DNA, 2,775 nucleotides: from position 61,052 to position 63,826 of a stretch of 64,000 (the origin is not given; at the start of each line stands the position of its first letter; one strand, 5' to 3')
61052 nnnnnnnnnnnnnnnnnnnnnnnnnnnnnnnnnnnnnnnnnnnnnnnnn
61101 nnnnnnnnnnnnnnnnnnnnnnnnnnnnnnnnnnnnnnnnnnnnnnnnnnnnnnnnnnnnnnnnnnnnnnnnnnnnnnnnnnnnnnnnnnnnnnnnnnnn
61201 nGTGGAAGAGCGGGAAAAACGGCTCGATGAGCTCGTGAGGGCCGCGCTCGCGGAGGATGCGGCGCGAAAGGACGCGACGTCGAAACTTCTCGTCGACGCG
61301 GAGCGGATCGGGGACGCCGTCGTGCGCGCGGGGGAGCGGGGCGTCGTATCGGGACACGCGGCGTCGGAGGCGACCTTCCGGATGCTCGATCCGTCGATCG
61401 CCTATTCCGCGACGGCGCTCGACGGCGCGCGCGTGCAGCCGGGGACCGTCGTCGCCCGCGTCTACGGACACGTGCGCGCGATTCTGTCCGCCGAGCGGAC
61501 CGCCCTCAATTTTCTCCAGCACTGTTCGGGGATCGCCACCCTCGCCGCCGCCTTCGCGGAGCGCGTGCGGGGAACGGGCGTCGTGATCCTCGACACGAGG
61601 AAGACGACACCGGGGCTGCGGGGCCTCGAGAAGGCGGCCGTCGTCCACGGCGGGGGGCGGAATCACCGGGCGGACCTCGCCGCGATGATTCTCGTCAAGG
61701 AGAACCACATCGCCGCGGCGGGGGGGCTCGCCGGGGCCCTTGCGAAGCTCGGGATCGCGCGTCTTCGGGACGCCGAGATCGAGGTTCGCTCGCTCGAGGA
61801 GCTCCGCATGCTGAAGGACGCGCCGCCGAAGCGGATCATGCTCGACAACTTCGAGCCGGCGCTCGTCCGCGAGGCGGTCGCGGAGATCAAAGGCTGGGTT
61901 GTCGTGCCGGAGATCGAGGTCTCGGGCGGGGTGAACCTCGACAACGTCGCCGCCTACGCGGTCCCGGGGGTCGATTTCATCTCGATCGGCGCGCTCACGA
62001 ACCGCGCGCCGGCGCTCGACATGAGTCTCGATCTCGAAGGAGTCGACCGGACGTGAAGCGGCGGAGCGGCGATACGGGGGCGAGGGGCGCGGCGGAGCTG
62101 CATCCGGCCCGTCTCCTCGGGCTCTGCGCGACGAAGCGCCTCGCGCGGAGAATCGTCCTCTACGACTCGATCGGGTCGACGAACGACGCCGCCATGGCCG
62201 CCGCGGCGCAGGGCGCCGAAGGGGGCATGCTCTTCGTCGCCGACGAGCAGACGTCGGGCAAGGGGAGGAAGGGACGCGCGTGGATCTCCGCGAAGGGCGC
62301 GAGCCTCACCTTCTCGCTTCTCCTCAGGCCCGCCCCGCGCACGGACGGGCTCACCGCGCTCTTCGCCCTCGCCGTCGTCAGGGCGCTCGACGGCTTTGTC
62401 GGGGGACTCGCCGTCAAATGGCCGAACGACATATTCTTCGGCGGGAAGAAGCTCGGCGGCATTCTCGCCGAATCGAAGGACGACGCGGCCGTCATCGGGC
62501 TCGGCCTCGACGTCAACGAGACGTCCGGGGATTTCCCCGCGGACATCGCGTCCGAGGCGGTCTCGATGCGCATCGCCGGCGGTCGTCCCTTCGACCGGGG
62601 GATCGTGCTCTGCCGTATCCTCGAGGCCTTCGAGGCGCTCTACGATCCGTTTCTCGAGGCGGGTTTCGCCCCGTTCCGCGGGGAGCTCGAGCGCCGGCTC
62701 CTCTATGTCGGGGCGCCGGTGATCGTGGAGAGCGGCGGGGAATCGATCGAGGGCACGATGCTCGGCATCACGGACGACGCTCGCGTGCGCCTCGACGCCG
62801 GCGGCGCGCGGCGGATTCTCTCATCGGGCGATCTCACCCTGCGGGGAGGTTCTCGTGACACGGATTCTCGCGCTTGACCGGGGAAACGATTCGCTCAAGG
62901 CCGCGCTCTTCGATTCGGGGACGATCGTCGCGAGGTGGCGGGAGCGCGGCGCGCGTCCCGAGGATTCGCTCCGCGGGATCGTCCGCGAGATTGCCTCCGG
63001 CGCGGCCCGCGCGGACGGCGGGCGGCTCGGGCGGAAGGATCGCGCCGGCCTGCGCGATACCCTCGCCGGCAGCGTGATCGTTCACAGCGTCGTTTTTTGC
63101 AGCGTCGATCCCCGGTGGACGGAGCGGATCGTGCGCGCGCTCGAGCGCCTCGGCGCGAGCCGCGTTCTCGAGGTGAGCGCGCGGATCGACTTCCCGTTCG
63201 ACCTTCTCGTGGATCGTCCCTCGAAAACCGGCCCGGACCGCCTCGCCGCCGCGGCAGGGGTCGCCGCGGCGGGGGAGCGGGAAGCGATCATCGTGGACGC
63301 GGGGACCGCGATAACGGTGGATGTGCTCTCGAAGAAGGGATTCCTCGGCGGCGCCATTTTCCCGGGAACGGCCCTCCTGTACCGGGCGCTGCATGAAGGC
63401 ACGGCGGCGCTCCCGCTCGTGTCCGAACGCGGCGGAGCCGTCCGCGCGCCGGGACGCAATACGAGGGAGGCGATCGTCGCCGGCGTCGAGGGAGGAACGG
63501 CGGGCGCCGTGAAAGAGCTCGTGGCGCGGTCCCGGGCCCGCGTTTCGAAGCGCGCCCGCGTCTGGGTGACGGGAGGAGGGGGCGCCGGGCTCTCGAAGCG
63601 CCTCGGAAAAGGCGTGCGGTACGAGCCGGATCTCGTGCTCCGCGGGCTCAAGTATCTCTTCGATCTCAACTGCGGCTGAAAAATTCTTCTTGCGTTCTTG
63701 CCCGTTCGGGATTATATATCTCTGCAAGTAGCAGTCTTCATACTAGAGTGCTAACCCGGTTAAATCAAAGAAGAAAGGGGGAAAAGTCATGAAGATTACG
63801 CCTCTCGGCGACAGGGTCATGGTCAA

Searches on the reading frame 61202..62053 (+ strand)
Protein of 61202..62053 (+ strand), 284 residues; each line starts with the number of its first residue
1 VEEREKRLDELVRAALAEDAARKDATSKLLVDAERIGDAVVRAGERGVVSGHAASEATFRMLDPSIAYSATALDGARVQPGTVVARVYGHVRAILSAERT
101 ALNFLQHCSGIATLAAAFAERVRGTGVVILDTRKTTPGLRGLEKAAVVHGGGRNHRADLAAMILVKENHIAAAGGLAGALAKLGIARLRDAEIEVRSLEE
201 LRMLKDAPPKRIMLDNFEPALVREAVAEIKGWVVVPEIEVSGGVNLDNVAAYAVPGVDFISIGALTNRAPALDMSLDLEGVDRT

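Call 36: search_protein_families(library=pfam, proteins=[window:61202-62053:+], max_evalue=0.0001)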
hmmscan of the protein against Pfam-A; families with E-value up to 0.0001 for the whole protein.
window:61202-62053:+ (284 aa): 2 families
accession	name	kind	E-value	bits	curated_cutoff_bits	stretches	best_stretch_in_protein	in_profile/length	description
PF01729.25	QRPTase_C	-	8e-50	169.3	23.1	1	111-277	1-169/169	Quinolinate phosphoribosyl transferase, C-terminal domain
PF02749.22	QRPTase_N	-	1.7e-16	60.6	27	1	24-109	1-82/82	Quinolinate phosphoribosyl transferase, N-terminal domain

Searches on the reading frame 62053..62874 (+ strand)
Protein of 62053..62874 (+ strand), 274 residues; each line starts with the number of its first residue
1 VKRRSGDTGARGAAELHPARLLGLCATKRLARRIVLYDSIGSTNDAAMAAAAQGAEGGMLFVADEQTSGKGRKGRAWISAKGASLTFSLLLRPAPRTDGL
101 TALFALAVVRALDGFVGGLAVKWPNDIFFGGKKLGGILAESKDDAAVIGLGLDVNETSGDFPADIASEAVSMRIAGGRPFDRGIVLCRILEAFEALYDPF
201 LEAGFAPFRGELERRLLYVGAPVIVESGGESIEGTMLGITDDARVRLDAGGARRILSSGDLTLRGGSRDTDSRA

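Call 36: search_protein_families(library=pfam, proteins=[window:62053-62874:+], max_evalue=0.0001)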
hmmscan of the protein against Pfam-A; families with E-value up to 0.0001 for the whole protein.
window:62053-62874:+ (274 aa): 2 families
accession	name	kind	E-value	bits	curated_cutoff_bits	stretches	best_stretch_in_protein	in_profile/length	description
PF03099.24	BPL_LplA_LipB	-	3.4e-17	63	21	1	42-152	7-132/133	Biotin/lipoate A/B protein ligase family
PF02237.23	BPL_C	-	9e-05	22.7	21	0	220-260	3-44/48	Biotin protein ligase C terminal domain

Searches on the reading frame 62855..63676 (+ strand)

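Call 36: search_protein_families(library=pfam, proteins=[window:62855-63676:+], max_evalue=0.0001)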
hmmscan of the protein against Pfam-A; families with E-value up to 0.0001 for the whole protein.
window:62855-63676:+ (274 aa): 1 family
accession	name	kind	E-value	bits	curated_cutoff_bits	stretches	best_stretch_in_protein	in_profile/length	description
PF03309.20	Pan_kinase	-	1.3e-39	136.6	24.7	1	4-225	1-205/205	Type III pantothenate kinase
